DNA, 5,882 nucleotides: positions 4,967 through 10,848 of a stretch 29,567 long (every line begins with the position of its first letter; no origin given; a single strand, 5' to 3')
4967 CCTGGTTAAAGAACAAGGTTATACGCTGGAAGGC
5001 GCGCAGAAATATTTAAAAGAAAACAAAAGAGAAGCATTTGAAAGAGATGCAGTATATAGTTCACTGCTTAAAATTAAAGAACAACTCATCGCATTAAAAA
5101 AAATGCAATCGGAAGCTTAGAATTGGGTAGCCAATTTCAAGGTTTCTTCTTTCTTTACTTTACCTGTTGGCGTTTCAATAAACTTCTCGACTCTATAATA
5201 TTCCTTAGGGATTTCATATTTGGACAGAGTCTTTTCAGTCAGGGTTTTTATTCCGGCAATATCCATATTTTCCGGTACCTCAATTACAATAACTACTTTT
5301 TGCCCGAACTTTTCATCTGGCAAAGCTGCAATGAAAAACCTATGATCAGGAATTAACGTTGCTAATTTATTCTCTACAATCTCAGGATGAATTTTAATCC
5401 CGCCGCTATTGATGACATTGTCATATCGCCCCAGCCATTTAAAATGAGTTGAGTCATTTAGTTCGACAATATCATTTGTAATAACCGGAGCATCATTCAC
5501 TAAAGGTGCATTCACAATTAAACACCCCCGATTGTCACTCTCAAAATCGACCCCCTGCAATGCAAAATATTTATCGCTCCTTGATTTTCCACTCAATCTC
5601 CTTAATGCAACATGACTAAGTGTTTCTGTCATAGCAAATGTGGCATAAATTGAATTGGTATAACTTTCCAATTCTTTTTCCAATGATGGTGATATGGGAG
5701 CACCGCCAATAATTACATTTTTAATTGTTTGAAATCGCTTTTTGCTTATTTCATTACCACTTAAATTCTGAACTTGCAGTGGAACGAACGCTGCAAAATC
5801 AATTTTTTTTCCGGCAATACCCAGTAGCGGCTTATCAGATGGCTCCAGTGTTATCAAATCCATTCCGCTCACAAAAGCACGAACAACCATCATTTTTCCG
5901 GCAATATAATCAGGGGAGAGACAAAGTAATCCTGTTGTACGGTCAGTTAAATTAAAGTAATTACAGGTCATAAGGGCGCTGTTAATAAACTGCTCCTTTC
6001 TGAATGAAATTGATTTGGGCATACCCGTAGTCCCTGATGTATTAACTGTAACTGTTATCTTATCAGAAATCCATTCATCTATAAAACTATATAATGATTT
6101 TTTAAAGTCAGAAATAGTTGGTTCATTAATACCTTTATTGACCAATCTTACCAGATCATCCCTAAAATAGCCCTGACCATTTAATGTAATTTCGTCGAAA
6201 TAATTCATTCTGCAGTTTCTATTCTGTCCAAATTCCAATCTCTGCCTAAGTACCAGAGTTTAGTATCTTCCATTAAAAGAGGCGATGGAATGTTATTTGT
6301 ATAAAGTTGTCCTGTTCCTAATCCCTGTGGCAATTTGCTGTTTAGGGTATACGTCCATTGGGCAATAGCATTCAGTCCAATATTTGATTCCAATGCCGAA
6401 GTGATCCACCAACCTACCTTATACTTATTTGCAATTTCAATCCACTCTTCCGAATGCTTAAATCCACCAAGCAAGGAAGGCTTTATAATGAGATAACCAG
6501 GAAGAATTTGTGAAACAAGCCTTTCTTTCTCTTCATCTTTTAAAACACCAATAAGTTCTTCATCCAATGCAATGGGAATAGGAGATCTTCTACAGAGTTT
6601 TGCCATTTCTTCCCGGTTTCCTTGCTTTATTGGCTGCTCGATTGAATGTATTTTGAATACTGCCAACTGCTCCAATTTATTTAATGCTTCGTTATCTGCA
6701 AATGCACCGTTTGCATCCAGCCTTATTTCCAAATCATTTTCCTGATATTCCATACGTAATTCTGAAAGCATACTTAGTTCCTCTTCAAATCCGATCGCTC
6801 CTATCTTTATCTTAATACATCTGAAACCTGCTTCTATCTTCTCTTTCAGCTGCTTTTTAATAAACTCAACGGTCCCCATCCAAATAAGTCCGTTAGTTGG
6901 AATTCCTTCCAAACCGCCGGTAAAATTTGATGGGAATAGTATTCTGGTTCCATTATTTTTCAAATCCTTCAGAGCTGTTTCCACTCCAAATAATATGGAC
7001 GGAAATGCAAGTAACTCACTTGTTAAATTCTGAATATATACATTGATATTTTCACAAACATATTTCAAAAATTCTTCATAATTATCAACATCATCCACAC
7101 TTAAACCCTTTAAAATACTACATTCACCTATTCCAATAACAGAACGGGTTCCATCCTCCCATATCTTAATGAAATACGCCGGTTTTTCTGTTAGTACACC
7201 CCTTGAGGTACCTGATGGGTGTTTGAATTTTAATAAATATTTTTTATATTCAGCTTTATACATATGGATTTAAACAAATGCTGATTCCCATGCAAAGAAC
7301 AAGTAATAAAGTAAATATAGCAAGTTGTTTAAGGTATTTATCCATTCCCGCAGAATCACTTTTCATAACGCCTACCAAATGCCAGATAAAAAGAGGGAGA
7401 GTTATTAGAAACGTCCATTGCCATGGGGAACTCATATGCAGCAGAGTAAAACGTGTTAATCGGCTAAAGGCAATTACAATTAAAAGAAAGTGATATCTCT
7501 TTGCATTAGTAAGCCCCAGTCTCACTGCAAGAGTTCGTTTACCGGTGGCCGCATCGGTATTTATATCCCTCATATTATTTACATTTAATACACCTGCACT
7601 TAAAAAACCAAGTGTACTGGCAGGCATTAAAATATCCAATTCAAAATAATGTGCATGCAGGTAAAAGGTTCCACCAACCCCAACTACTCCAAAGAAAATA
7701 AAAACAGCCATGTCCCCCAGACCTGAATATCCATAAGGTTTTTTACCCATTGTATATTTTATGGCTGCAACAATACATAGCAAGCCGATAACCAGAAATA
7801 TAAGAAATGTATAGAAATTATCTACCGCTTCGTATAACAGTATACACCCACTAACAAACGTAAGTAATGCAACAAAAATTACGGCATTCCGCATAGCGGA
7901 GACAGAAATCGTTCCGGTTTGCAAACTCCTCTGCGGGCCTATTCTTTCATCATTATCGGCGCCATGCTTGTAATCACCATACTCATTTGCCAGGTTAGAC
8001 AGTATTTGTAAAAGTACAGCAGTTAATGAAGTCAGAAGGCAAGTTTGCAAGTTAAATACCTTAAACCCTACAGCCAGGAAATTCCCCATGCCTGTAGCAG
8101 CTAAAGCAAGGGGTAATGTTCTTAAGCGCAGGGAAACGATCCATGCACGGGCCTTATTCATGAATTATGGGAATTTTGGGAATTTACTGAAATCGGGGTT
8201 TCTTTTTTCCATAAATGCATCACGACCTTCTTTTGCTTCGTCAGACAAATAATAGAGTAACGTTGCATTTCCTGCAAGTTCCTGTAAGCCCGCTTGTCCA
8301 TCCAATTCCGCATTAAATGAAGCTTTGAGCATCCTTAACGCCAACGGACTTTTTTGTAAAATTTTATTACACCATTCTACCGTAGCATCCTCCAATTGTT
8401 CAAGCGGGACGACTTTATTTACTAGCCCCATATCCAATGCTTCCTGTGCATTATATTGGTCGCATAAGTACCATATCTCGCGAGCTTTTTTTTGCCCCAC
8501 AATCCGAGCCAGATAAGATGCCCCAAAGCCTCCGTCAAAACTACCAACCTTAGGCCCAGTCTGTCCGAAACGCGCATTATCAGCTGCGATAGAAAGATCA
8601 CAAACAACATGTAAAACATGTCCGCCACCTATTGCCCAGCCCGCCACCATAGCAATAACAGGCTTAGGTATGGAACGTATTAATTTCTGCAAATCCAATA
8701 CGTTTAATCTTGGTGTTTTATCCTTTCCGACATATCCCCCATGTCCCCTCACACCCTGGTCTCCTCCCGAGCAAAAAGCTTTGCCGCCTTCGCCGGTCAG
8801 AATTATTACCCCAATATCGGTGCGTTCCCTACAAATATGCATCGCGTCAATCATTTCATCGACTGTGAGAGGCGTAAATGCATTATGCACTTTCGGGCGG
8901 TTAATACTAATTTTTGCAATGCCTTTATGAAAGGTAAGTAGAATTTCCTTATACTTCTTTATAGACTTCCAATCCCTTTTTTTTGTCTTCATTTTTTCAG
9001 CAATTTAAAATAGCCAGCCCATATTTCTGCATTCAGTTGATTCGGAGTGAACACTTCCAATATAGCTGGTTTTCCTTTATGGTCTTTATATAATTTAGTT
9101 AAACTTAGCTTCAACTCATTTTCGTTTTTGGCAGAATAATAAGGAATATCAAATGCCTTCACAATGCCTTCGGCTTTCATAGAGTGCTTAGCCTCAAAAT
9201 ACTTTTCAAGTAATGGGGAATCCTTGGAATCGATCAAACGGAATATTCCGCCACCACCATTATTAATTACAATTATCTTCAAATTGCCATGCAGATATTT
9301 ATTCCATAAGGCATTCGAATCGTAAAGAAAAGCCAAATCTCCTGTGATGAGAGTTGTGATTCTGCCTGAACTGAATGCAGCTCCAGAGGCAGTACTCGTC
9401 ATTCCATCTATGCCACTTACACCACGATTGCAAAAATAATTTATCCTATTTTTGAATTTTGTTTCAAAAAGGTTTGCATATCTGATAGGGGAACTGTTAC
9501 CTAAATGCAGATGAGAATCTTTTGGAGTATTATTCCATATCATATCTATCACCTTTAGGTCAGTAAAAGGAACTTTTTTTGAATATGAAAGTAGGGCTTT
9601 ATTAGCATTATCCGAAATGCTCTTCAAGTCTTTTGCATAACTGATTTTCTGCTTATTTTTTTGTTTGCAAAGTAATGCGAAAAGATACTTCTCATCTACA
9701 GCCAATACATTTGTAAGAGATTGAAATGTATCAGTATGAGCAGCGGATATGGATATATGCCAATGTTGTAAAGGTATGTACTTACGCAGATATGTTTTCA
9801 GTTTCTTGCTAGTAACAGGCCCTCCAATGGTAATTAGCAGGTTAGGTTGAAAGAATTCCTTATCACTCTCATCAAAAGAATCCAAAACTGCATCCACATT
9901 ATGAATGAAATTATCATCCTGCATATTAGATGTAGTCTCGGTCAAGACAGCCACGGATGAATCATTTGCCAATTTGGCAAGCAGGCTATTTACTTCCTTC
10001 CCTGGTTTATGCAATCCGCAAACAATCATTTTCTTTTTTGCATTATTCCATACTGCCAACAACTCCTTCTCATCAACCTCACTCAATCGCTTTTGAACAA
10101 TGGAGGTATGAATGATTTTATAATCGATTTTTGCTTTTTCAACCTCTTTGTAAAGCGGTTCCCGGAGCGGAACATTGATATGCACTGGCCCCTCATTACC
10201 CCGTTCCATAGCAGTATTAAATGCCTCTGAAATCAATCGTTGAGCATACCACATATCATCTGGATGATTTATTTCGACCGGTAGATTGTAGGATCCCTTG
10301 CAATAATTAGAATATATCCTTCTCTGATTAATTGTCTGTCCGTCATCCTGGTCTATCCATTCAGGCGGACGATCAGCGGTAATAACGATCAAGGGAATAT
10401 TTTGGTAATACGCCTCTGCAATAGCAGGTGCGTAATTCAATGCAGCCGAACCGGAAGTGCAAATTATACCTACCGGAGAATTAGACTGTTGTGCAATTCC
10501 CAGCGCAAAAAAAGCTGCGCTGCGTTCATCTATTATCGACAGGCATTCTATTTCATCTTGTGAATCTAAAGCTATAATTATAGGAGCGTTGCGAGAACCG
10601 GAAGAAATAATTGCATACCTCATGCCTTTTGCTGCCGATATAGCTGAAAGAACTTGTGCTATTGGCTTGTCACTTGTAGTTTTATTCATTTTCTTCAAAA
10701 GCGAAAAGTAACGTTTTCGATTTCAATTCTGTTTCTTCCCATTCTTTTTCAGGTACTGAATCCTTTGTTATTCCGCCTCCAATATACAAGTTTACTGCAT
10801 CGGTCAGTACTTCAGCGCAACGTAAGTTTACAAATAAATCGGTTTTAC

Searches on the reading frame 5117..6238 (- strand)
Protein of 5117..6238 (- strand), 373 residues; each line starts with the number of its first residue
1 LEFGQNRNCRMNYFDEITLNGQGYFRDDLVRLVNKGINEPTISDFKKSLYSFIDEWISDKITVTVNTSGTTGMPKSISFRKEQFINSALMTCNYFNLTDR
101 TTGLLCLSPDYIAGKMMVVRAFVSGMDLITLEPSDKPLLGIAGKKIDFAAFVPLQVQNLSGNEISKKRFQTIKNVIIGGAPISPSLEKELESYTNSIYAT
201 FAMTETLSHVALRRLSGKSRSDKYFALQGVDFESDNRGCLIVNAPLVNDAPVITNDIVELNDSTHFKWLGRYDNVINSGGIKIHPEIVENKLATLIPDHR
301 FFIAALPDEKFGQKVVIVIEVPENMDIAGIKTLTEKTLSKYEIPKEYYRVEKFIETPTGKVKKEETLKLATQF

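Call 77: search_protein_families(library=pfam, proteins=[window:5117-6238:-], max_evalue=0.00001)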
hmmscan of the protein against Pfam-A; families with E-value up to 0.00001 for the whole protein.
window:5117-6238:- (373 aa): 1 family
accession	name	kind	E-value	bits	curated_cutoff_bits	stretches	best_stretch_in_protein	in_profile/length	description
PF00501.34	AMP-binding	-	5.9e-17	62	29.9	1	62-212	165-330/384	AMP-binding enzyme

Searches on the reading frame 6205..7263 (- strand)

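Call 77: search_protein_families(library=pfam, proteins=[window:6205-7263:-], max_evalue=0.00001)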
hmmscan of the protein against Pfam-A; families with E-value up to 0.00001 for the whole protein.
window:6205-7263:- (352 aa): 1 family
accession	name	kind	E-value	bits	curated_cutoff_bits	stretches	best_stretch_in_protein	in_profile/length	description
PF13378.12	MR_MLE_C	-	6.7e-24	85.3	29.4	1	136-313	3-177/219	Enolase C-terminal domain-like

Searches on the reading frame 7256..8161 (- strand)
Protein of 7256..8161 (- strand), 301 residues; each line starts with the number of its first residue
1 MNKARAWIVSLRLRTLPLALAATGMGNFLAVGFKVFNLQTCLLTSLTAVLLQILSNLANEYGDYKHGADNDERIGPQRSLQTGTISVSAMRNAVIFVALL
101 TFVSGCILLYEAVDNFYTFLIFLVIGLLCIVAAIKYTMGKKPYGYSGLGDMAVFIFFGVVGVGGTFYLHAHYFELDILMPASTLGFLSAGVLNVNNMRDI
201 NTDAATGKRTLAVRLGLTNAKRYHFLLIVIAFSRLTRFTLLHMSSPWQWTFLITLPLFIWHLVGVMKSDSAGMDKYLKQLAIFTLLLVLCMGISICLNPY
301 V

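Call 77: search_protein_families(library=pfam, proteins=[window:7256-8161:-], max_evalue=0.00001)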
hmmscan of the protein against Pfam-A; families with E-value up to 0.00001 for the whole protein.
window:7256-8161:- (301 aa): 1 family
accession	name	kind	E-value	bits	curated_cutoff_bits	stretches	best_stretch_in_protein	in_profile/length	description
PF01040.23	UbiA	-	1.2e-29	103.8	34.2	1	21-267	3-233/250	UbiA prenyltransferase family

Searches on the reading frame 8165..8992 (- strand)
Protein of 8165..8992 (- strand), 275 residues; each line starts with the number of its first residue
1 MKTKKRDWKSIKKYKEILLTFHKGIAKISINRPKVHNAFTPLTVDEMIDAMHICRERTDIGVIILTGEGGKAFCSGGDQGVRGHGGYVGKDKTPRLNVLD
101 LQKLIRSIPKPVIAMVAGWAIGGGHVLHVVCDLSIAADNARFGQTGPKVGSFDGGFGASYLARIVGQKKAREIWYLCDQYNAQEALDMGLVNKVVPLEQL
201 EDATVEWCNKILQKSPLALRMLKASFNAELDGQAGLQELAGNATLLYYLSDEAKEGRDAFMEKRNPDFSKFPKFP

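Call 77: search_protein_families(library=pfam, proteins=[window:8165-8992:-], max_evalue=0.00001)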
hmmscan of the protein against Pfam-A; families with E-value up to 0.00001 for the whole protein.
window:8165-8992:- (275 aa): 2 families
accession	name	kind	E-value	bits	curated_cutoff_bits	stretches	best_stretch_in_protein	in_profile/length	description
PF00378.25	ECH_1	-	1.3e-82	277.3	27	1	21-269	2-249/251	Enoyl-CoA hydratase/isomerase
PF16113.10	ECH_2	-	1.1e-20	74.8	27.2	1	26-206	2-183/335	Enoyl-CoA hydratase/isomerase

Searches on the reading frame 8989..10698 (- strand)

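Call 77: search_protein_families(library=pfam, proteins=[window:8989-10698:-], max_evalue=0.00001)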
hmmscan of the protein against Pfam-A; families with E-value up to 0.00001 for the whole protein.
window:8989-10698:- (569 aa): 3 families
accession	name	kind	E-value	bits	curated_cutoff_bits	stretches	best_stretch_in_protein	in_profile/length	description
PF02776.23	TPP_enzyme_N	-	3.2e-20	72.5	26.8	1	14-125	4-116/119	Thiamine pyrophosphate enzyme, N-terminal TPP binding domain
PF16582.11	TPP_enzyme_M_2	-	1.5e-09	38.4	30.1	1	202-398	21-207/208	Middle domain of thiamine pyrophosphate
PF02775.26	TPP_enzyme_C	-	1.4e-06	28.6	21.9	0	418-549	18-151/151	Thiamine pyrophosphate enzyme, C-terminal TPP binding domain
